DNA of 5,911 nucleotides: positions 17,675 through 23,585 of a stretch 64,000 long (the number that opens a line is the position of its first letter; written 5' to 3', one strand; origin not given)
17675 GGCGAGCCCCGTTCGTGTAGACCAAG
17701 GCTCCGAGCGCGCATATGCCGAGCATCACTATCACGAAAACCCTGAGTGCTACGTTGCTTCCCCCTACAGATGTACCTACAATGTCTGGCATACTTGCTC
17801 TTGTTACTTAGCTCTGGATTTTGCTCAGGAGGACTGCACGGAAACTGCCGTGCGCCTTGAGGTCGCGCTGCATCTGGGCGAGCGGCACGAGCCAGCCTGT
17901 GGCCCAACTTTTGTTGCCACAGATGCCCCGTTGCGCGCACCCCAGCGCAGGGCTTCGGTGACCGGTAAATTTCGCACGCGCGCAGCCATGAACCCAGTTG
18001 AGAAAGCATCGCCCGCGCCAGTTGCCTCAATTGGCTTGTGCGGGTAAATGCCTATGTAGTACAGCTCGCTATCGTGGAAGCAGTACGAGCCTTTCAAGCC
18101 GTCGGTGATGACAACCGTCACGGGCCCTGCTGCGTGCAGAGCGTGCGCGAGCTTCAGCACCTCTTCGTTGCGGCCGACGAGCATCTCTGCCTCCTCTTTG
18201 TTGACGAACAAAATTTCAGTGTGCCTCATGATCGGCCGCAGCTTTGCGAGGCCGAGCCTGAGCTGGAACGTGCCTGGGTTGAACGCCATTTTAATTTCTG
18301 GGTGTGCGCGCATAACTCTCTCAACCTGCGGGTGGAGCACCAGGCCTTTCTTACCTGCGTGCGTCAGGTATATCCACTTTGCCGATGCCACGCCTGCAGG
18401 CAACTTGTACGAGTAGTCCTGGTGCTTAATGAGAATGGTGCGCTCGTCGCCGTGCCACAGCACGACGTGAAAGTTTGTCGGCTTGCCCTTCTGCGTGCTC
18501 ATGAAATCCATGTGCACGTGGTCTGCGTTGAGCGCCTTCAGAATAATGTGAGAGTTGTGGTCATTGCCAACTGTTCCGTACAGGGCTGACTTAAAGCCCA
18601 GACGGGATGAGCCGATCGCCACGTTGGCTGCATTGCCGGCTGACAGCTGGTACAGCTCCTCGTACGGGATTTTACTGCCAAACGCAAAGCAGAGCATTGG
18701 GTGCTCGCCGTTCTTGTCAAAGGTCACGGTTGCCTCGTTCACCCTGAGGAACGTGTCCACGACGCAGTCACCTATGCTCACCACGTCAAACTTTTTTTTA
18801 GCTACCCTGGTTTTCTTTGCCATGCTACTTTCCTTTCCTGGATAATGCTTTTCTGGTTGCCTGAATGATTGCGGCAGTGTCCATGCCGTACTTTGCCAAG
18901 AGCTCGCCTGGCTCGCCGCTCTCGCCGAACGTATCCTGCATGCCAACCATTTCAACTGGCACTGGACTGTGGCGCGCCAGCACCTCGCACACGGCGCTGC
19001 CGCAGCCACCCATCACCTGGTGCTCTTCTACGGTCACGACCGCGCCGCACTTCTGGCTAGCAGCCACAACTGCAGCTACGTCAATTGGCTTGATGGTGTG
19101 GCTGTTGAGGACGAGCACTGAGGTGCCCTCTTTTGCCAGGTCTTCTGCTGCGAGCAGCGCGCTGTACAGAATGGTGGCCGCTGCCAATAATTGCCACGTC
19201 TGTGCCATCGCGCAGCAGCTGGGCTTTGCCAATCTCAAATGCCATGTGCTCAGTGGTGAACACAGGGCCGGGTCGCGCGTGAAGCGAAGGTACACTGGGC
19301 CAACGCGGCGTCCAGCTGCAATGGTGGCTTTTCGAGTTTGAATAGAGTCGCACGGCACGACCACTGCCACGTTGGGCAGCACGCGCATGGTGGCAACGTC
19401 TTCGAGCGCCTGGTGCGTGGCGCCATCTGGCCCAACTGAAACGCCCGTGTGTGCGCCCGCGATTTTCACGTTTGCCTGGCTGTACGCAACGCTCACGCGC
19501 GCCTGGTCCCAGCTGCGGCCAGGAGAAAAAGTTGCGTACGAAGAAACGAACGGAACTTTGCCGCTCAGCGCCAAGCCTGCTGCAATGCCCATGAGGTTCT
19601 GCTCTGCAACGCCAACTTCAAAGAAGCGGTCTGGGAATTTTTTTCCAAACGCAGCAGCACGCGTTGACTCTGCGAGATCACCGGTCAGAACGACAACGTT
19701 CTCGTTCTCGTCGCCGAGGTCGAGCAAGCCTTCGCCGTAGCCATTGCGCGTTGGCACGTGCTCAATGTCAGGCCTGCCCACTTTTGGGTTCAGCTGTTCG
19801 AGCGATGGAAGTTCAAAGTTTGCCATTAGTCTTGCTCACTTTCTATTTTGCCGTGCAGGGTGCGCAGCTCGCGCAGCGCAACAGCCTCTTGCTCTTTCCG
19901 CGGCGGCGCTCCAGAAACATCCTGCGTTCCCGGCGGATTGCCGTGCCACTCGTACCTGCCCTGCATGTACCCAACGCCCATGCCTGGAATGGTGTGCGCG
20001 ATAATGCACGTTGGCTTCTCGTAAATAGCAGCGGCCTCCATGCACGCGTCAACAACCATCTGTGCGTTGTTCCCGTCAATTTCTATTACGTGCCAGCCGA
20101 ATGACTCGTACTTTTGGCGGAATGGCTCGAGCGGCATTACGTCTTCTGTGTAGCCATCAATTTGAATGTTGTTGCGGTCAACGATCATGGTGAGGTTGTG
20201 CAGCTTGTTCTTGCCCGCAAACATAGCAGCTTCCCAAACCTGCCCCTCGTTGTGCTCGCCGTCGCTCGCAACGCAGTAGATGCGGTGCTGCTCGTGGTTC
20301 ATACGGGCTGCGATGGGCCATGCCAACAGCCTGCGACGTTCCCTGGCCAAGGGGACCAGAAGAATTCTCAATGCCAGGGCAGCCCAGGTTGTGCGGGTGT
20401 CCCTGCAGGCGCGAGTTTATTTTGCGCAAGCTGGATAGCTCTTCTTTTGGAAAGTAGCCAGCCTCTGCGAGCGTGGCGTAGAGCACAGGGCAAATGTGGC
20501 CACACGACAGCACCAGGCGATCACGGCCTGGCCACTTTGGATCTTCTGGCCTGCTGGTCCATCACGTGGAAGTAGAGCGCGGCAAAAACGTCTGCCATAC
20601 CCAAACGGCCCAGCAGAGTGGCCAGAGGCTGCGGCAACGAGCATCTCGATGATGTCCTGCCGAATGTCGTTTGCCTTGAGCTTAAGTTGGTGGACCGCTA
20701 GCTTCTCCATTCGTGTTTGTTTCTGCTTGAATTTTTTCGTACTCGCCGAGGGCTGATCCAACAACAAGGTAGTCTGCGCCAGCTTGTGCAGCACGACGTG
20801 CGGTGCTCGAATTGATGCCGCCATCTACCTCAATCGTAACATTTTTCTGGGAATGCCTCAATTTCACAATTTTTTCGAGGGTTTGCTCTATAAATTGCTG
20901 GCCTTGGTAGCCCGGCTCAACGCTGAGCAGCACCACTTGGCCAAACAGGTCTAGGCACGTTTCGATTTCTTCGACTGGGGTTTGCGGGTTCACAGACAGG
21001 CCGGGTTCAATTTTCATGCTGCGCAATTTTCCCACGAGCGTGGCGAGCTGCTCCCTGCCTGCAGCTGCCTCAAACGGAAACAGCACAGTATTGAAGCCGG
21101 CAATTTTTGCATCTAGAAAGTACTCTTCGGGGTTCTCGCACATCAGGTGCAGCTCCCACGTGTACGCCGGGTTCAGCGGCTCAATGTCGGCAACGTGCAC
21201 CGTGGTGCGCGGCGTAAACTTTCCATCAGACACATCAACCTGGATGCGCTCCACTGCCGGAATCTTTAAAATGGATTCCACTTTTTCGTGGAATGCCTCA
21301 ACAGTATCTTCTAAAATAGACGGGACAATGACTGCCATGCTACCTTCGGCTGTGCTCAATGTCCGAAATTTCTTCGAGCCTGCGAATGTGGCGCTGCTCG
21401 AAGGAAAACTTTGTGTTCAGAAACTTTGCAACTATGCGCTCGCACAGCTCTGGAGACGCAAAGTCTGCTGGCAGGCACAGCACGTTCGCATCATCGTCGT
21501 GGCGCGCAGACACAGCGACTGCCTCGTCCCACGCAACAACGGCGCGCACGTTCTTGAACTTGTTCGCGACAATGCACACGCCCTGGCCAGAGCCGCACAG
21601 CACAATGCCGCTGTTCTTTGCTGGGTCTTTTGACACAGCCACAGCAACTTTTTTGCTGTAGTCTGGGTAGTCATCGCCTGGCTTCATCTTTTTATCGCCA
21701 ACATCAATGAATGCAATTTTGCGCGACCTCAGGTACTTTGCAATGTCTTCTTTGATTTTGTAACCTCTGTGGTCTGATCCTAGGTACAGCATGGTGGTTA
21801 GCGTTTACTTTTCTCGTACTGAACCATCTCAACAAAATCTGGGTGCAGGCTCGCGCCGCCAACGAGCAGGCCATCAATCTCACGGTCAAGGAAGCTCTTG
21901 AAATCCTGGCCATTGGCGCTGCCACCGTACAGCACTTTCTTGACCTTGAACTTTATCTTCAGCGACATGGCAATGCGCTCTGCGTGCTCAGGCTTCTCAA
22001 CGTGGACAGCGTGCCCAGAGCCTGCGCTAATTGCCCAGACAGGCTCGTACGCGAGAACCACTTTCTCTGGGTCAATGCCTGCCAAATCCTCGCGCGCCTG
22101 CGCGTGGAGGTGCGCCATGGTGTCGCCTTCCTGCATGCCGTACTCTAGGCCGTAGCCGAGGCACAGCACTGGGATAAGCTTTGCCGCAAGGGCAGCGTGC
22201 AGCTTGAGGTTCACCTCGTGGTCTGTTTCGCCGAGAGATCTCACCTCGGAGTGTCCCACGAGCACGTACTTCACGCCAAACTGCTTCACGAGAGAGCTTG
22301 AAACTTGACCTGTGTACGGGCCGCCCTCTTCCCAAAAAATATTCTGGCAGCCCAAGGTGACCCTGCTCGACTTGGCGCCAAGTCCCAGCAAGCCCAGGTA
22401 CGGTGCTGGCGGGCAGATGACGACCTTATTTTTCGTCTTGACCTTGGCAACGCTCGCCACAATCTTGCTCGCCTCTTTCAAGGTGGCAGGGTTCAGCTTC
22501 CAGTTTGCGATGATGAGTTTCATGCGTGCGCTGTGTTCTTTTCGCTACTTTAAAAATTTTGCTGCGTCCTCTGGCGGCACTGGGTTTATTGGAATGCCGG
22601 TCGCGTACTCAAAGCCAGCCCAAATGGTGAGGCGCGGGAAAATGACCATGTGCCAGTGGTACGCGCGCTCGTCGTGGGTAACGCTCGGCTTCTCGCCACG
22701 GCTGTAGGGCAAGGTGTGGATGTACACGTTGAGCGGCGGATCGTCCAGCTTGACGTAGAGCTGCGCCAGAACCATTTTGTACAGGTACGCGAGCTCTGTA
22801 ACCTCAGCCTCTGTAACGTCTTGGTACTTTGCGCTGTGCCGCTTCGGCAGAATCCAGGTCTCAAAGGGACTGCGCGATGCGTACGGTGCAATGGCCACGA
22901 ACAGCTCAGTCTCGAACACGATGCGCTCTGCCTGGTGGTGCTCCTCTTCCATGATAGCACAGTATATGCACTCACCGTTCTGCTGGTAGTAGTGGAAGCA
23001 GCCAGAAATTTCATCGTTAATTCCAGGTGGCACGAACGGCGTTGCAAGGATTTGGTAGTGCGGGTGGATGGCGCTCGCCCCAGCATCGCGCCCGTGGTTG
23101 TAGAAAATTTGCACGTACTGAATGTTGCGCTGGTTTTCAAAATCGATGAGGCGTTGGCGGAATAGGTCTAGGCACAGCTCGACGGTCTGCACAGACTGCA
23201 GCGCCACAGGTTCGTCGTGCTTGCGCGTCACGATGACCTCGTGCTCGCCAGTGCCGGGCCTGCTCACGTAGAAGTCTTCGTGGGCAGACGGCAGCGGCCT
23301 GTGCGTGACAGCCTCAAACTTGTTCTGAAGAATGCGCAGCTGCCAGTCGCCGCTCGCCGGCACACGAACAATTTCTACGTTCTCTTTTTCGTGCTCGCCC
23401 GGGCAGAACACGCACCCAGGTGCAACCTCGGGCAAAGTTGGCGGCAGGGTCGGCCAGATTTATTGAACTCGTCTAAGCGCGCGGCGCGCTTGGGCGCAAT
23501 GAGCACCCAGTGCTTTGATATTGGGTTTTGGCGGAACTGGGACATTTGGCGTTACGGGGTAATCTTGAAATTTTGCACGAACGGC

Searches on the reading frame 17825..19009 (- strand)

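Call 53: search_protein_families(library=pfam, max_evalue=0.001, proteins=[window:17825-19009:-])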
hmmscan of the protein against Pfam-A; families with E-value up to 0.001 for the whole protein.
window:17825-19009:- (394 aa): 1 family
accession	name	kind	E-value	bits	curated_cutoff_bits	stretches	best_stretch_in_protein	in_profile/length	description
PF00294.29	PfkB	-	6.7e-42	144.3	25.8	1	122-372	34-297/302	pfkB family carbohydrate kinase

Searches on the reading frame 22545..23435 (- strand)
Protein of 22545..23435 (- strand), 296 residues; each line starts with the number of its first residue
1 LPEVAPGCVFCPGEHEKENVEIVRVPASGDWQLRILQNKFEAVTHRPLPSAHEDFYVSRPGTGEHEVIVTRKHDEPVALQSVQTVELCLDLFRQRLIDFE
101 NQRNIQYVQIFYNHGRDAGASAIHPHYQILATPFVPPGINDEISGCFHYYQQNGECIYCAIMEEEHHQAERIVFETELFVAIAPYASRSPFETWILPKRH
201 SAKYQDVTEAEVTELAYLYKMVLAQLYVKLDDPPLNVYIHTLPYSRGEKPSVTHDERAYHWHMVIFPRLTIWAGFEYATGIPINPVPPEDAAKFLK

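Call 53: search_protein_families(library=pfam, max_evalue=0.001, proteins=[window:22545-23435:-])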
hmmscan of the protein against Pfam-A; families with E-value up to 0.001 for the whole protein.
window:22545-23435:- (296 aa): 6 families
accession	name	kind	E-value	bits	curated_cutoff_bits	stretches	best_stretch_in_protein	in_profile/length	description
PF02744.22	GalP_UDP_tr_C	-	7.8e-12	45.7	29.2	1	148-263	7-117/165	Galactose-1-phosphate uridyl transferase, C-terminal domain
PF01087.27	GalP_UDP_transf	-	4.9e-09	37.3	22.1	1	37-136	79-184/184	Galactose-1-phosphate uridyl transferase, N-terminal domain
PF16268.10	DUF4921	-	1.1e-07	31.5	28.5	1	62-290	167-388/425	Domain of unknown function (DUF4921)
PF01230.28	HIT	-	8.6e-06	26.8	21.5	1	168-243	4-79/98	HIT domain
PF11969.13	DcpS_C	-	9e-06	26.6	24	1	155-243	1-90/114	Scavenger mRNA decapping enzyme C-term binding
PF19327.4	Ap4A_phos_N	-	0.00023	21.1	23.1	1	110-137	138-165/177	Ap4A phosphorylase N-terminal domain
